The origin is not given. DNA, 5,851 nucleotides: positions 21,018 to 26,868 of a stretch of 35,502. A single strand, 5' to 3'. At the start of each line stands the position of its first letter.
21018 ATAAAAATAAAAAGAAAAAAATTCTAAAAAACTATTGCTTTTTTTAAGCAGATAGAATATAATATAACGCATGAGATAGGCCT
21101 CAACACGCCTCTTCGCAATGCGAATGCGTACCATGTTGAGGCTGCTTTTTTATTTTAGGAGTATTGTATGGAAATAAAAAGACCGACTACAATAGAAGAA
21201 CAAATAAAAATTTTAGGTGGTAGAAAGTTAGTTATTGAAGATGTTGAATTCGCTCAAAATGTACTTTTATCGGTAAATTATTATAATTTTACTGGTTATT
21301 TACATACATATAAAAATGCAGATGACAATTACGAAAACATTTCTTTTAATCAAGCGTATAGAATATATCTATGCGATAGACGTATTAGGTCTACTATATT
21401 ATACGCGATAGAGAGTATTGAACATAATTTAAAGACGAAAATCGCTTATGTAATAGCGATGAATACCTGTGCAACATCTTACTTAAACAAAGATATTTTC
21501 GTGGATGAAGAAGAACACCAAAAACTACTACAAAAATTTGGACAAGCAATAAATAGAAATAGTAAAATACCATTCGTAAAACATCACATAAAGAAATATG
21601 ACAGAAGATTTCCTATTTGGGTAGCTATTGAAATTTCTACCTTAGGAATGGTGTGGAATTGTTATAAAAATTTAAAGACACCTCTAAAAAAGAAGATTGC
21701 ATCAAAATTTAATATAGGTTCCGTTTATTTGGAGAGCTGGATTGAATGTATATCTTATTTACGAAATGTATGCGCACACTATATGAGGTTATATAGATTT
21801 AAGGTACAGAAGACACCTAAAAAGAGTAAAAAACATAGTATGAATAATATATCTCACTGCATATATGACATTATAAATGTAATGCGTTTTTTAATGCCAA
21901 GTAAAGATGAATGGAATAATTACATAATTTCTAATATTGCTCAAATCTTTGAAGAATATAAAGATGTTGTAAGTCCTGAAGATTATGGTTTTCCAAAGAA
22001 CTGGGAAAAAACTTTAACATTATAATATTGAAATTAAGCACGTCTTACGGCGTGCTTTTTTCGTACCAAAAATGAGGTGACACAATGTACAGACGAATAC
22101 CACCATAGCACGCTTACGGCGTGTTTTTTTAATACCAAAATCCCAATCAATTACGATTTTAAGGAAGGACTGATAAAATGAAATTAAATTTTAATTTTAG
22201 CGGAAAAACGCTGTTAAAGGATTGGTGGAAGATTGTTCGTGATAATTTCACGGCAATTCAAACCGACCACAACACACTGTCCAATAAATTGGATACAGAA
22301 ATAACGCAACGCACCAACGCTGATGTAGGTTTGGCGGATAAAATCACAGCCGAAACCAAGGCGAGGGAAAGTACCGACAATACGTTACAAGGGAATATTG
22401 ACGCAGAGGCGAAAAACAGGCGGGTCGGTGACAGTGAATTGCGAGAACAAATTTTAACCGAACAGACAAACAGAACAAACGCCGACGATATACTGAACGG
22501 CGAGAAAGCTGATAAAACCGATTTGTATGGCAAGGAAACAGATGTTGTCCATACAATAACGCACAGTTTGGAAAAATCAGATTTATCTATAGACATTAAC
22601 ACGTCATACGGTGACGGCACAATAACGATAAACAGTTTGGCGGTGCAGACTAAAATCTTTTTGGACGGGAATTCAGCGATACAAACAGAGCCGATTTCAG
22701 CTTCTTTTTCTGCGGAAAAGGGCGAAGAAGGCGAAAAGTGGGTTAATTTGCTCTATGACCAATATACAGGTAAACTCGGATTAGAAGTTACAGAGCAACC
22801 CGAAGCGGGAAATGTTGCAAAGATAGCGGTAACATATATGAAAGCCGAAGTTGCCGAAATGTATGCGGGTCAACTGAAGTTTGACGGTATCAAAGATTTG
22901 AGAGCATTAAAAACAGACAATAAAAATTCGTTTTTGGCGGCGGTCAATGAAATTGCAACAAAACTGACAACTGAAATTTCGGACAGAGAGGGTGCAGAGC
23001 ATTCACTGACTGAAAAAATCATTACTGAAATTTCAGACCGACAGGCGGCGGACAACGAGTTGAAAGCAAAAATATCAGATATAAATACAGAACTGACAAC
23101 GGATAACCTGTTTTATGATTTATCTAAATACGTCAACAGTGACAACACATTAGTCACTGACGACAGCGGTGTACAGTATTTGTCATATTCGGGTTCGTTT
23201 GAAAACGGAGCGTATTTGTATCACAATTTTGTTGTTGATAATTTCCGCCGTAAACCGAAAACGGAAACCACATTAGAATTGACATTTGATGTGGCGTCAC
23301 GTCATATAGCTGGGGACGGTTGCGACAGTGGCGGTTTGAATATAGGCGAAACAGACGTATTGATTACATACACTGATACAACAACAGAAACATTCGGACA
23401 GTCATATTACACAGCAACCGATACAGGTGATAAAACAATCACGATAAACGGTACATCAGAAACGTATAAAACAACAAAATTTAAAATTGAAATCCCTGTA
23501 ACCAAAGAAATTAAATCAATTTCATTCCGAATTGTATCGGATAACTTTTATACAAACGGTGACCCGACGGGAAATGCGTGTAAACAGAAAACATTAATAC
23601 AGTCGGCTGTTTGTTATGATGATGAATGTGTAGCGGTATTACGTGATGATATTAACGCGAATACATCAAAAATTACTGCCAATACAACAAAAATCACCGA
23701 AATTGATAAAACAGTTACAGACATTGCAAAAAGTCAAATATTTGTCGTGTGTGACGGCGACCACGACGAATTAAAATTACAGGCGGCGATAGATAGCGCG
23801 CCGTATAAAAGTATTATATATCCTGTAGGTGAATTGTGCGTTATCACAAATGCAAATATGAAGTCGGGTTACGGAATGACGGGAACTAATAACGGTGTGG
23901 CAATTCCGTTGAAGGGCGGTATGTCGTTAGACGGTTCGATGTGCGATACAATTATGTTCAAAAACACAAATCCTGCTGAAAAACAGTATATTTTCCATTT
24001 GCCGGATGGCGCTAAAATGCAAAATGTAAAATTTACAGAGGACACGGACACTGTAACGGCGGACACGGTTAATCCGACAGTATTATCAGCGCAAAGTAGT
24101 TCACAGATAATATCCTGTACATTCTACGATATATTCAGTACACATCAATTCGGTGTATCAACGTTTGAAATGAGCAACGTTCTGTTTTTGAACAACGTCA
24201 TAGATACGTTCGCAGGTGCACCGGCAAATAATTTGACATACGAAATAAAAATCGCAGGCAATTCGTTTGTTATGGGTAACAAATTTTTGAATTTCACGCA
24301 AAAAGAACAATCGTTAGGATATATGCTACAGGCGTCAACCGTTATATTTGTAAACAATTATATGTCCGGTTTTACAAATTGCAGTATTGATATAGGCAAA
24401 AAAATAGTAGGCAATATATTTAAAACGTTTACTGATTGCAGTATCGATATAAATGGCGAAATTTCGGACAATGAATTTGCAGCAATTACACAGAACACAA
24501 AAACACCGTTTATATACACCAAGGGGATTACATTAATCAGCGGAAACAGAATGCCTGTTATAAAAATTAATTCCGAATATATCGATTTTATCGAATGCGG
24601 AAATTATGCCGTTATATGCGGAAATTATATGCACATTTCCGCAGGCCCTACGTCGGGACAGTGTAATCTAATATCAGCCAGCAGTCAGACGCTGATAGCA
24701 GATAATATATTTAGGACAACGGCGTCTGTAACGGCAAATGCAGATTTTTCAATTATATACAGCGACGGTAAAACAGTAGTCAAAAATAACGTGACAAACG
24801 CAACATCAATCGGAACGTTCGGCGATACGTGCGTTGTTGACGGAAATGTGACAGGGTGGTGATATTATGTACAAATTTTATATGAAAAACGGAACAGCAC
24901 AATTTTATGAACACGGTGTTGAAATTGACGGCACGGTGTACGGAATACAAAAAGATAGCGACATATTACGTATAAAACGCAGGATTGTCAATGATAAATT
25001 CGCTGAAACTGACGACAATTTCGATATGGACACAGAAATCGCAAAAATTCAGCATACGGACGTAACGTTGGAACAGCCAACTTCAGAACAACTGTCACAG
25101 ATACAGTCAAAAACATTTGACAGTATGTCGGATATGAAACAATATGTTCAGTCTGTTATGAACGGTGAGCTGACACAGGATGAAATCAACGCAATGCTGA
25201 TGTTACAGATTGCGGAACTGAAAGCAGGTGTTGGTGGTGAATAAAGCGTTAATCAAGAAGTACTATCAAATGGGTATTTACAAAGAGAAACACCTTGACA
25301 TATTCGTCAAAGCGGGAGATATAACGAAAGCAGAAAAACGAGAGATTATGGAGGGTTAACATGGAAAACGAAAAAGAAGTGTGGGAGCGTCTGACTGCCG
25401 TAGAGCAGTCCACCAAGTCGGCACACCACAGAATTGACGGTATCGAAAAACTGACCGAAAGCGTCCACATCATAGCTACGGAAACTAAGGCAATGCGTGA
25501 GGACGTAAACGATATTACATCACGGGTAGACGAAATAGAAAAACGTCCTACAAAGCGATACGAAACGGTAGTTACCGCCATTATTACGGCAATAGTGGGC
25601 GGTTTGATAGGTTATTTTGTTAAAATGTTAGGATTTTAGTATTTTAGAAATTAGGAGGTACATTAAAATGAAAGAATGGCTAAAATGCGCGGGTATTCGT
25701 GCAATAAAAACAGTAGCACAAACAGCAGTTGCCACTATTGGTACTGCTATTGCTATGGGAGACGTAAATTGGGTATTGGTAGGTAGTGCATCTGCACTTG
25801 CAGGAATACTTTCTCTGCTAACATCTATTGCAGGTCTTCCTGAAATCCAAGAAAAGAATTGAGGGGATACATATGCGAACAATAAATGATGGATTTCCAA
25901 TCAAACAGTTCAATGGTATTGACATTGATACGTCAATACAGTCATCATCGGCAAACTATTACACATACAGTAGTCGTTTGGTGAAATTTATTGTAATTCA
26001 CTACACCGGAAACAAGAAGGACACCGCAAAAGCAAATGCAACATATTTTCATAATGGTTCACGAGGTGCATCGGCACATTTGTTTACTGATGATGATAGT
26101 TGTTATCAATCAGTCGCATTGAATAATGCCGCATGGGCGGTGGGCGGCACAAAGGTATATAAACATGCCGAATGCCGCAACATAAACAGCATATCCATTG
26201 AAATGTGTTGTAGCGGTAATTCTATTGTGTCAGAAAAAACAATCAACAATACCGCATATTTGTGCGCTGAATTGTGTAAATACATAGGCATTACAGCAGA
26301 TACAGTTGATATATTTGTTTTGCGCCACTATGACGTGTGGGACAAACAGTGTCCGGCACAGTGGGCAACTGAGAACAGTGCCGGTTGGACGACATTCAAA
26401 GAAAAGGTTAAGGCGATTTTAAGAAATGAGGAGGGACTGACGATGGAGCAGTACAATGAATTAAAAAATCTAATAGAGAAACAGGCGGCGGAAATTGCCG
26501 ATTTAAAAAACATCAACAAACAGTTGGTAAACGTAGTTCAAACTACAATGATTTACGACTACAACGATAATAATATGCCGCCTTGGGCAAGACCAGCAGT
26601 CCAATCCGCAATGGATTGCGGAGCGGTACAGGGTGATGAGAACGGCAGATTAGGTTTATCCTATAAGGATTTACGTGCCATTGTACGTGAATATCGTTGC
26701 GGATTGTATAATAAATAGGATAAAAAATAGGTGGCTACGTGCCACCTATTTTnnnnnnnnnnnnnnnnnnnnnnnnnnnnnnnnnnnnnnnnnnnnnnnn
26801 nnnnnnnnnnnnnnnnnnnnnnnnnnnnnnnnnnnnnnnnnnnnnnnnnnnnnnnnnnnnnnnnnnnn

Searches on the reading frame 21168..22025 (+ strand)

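Call 87: search_protein_families(library=pfam, proteins=[window:21168-22025:+], max_evalue=0.001)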
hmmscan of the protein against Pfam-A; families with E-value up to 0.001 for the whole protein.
window:21168-22025:+ (285 aa): 1 family
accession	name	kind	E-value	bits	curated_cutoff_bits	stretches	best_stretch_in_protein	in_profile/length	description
PF07751.16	Abi_2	-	2.1e-49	168.8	25.6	1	32-209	2-183/184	Abi-like protein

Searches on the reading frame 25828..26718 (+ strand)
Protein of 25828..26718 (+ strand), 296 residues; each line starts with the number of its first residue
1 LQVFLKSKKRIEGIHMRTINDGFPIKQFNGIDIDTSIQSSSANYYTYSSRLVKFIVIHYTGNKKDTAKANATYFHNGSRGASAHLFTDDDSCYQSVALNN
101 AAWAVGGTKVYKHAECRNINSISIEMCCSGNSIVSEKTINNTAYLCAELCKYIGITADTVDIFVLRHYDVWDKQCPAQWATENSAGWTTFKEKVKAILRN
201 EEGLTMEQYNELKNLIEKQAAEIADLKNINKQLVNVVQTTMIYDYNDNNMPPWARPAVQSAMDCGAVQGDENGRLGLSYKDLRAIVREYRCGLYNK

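Call 87: search_protein_families(library=pfam, proteins=[window:25828-26718:+], max_evalue=0.001)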
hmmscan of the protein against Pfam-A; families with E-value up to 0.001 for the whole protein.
window:25828-26718:+ (296 aa): 1 family
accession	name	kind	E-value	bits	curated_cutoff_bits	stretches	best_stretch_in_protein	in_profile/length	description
PF01510.30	Amidase_2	-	9.7e-23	81.4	26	1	51-177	4-130/131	N-acetylmuramoyl-L-alanine amidase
